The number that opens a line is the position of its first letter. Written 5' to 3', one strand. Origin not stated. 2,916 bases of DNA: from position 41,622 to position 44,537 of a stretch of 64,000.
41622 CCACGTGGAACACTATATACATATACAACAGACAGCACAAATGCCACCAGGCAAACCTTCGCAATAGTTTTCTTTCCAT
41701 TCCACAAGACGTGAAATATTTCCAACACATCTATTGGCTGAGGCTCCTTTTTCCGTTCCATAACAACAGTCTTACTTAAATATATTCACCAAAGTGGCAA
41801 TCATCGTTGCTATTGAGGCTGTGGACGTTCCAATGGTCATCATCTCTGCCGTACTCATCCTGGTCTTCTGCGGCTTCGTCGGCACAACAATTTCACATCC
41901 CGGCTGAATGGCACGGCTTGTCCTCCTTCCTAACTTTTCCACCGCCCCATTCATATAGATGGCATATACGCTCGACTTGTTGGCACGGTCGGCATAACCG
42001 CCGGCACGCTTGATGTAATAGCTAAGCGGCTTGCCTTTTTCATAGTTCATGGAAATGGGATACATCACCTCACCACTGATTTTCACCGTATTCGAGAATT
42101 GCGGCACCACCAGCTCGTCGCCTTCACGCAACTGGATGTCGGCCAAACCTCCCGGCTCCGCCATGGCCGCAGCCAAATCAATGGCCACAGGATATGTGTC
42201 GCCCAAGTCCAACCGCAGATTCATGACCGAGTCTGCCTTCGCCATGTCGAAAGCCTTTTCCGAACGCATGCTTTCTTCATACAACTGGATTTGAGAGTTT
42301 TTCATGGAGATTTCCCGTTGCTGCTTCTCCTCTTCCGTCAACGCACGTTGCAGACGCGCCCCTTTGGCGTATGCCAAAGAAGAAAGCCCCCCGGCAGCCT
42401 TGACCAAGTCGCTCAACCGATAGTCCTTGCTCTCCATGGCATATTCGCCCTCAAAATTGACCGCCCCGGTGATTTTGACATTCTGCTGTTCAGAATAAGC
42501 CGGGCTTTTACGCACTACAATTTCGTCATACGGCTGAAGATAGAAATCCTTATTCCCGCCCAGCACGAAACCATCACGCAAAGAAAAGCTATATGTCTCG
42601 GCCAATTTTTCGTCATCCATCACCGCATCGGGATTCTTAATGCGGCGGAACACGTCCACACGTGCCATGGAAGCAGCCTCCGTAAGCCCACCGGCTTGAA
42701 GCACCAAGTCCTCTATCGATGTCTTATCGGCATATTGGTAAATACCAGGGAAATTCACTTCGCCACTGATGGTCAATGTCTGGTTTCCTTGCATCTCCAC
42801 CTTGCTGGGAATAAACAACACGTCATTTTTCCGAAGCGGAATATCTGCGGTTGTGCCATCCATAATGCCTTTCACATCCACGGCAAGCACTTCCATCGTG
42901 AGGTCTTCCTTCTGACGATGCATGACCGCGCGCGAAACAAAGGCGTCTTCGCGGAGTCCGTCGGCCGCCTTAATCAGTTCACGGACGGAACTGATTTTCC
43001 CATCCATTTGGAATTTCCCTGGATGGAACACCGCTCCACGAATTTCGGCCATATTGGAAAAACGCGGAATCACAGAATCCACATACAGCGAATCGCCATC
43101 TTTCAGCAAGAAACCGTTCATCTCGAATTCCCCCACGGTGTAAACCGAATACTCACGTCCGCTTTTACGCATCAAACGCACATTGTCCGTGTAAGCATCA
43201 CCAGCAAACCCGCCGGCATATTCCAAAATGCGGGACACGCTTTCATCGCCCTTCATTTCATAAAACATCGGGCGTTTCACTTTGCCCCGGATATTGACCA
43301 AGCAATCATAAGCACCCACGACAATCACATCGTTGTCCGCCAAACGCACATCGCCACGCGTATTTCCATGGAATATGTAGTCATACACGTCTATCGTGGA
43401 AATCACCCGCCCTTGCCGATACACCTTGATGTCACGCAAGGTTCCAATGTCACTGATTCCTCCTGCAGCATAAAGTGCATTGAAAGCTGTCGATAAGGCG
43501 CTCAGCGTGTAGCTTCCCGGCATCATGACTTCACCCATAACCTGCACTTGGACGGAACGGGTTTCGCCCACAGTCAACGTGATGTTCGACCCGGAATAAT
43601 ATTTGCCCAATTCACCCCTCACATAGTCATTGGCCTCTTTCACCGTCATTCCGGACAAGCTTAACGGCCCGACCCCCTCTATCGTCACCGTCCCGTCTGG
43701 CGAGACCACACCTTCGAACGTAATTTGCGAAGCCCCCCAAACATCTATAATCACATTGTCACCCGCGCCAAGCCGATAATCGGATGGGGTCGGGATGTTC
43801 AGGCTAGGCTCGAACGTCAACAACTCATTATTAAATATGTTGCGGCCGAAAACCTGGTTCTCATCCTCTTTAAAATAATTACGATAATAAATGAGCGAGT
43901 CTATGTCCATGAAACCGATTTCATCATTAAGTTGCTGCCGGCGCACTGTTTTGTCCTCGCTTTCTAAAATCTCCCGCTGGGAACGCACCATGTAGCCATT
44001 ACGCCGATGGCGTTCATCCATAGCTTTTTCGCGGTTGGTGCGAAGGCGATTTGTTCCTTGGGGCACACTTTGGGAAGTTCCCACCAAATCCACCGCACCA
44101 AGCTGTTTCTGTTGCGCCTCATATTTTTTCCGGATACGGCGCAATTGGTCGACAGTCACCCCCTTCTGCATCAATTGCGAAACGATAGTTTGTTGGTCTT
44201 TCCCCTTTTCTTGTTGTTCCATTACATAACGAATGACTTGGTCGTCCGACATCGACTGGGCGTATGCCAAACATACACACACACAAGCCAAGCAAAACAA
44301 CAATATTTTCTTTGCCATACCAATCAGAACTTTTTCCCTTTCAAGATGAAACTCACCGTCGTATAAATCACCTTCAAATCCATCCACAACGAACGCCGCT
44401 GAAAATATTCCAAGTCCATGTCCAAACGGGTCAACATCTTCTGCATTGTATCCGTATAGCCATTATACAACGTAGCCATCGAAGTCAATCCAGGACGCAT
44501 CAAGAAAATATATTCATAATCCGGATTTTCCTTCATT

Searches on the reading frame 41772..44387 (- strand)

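Call 60: search_protein_families(library=pfam, proteins=[window:41772-44387:-], max_evalue=0.00001)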
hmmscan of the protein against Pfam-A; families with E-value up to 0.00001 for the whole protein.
window:41772-44387:- (871 aa): 3 families
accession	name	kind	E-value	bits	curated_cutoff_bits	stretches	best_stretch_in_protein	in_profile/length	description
PF10531.15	SLBB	-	5.7e-45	151.4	27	3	539-584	3-47/55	SLBB domain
PF22461.2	SLBB_2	-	5.7e-40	135.7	27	2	280-357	2-79/79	SLBB domain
PF02563.21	Poly_export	-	4.6e-17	62.4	28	1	199-273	2-76/77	Polysaccharide biosynthesis/export protein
